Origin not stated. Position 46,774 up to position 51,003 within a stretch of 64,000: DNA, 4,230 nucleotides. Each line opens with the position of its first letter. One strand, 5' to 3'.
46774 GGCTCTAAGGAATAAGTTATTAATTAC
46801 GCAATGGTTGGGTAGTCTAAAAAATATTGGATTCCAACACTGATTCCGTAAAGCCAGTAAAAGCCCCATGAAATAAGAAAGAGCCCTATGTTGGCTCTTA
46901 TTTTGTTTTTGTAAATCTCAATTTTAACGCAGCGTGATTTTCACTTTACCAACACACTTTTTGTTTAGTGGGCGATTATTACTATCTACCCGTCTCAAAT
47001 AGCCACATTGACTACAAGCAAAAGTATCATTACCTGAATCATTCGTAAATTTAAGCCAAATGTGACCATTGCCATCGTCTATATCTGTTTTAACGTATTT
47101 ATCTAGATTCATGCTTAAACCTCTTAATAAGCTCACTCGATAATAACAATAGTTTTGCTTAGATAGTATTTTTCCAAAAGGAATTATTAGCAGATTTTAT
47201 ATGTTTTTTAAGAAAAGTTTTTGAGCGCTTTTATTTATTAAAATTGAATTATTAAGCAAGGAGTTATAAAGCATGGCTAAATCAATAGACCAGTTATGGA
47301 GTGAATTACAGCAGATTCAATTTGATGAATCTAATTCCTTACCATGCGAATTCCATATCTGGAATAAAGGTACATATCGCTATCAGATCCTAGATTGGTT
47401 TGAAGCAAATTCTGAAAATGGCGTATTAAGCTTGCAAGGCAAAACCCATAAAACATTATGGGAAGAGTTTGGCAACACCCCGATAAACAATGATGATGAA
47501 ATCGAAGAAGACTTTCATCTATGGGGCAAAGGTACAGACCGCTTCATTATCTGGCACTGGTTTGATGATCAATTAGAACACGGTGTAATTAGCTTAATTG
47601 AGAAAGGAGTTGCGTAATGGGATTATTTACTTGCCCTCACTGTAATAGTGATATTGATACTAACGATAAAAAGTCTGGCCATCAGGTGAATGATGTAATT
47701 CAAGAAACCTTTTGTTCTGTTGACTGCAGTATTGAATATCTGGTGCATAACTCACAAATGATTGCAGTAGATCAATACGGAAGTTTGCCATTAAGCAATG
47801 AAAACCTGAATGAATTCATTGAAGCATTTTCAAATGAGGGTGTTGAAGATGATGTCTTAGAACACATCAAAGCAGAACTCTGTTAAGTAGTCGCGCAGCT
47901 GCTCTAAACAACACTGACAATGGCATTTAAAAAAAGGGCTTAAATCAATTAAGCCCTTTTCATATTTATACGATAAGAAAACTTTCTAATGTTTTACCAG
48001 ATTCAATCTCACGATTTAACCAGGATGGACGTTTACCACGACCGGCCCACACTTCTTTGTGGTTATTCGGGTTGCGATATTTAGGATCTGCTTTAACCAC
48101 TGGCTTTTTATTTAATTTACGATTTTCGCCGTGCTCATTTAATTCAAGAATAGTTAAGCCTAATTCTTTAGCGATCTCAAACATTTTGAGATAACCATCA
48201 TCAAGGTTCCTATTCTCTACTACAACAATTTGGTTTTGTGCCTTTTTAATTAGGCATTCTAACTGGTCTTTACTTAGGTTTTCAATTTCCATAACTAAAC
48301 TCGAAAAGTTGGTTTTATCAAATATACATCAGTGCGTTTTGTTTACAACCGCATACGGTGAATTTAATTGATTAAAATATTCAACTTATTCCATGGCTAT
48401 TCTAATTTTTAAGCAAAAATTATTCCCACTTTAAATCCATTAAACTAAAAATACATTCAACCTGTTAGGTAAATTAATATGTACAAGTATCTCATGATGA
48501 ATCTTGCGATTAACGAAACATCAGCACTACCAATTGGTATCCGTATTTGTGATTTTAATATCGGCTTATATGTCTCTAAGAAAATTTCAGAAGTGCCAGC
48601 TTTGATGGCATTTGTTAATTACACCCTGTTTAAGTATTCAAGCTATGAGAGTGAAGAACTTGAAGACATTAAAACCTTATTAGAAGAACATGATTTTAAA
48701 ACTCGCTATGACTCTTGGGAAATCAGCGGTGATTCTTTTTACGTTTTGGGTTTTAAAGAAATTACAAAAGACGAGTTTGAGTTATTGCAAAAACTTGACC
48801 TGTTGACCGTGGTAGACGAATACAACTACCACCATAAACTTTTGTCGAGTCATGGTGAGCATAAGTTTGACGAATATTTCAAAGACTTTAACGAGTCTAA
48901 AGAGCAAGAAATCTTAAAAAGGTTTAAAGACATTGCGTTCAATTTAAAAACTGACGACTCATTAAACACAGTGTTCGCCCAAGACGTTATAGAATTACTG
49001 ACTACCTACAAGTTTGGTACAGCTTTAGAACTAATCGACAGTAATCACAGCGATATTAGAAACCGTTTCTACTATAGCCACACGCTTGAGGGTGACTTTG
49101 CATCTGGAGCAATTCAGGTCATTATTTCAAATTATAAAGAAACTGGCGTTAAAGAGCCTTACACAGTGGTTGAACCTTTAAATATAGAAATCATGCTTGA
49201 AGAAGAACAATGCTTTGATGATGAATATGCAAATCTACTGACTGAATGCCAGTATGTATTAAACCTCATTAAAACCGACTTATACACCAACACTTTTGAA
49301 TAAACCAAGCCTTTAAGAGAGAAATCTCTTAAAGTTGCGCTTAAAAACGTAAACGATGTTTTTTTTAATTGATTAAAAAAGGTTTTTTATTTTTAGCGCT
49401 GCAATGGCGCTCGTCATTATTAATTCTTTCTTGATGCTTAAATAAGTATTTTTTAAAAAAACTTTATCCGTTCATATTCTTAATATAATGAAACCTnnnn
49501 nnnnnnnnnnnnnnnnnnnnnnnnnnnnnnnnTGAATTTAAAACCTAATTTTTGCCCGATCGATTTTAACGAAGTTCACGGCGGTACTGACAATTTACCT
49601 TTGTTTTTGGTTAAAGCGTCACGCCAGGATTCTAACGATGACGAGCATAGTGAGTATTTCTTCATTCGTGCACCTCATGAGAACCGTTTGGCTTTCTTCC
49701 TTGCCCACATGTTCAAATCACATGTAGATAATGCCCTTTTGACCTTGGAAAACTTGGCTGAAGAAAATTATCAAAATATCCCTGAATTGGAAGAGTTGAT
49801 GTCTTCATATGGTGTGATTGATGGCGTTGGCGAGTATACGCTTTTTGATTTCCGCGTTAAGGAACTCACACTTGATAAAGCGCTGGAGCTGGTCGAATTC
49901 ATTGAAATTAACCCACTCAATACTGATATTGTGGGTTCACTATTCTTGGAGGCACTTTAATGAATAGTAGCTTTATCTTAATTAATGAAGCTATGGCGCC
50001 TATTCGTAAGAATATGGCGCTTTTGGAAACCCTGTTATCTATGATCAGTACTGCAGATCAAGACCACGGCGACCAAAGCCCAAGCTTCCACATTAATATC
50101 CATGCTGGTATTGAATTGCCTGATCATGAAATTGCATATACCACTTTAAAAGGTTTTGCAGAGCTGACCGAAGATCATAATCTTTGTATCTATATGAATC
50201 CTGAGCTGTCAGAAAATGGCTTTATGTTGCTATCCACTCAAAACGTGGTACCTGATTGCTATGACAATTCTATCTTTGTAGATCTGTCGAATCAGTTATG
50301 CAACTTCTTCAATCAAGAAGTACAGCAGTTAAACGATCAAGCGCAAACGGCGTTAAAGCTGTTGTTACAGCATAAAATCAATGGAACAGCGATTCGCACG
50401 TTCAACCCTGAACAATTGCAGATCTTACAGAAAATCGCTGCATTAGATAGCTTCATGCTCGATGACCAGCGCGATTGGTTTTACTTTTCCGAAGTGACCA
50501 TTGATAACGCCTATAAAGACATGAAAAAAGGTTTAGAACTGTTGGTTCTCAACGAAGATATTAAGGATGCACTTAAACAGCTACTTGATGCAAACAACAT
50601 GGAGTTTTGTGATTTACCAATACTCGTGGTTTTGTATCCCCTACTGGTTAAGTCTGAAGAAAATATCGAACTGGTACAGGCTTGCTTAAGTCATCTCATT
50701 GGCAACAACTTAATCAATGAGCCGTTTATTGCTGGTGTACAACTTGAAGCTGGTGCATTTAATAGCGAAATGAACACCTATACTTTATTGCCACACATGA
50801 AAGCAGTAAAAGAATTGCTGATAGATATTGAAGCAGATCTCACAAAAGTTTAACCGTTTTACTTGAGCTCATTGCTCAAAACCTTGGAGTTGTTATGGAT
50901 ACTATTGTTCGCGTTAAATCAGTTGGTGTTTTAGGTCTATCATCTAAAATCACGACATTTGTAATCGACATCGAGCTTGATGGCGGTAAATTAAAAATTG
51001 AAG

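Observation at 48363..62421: Recurrent 16-bp palindrome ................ (often preceded by ACGATG) in at least eight intergenic regions of the small-gene island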

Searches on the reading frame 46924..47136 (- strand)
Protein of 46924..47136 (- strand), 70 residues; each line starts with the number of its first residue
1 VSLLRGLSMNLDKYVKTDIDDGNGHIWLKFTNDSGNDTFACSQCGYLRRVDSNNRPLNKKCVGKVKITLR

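Call 55: search_protein_families(library=pfam, max_evalue=0.01, proteins=[window:46924-47136:-])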
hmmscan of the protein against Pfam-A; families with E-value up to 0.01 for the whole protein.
window:46924-47136:- (70 aa): 0 families

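Call 57: search_protein_families(library=pfam, max_evalue=5, proteins=[window:46924-47136:-])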
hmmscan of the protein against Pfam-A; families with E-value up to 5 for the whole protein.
window:46924-47136:- (70 aa): 2 families
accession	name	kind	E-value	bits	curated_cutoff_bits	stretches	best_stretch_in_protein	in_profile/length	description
PF02150.21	Zn_ribbon_RPB9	-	0.022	15.1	25.2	1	32-47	15-30/36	RNA polymerases M/15 Kd subunit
PF06970.17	RepA_N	-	0.074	13.4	30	1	21-43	44-66/76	Replication initiator protein A (RepA) N-terminus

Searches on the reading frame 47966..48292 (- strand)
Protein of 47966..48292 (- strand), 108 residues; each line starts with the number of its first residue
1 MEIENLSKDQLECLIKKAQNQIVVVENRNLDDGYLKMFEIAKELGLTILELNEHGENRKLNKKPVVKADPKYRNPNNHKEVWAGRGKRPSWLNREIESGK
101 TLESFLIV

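Call 29: search_protein_families(library=pfam, max_evalue=0.01, proteins=[window:47966-48292:-])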
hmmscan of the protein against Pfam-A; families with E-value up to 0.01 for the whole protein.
window:47966-48292:- (108 aa): 1 family
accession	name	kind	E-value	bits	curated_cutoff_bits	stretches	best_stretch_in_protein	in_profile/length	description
PF00816.26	Histone_HNS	-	1.1e-15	57.6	25.6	1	70-107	1-38/38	H-NS histone C-terminal domain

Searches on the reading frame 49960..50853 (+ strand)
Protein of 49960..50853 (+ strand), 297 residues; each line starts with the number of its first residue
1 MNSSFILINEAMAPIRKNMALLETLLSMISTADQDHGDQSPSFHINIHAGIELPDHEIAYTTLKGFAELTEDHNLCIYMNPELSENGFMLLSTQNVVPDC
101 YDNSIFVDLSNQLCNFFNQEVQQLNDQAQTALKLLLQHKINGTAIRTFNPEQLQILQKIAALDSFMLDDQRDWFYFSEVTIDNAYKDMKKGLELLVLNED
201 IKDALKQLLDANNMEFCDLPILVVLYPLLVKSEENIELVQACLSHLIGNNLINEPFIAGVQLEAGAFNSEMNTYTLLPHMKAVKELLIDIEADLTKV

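Call 29: search_protein_families(library=pfam, max_evalue=0.01, proteins=[window:49960-50853:+])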
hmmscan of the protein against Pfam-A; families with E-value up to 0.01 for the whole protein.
window:49960-50853:+ (297 aa): 0 families

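Call 102: search_protein_families(library=pfam, max_evalue=1, proteins=[window:49960-50853:+])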
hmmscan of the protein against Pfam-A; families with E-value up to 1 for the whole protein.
window:49960-50853:+ (297 aa): 0 families
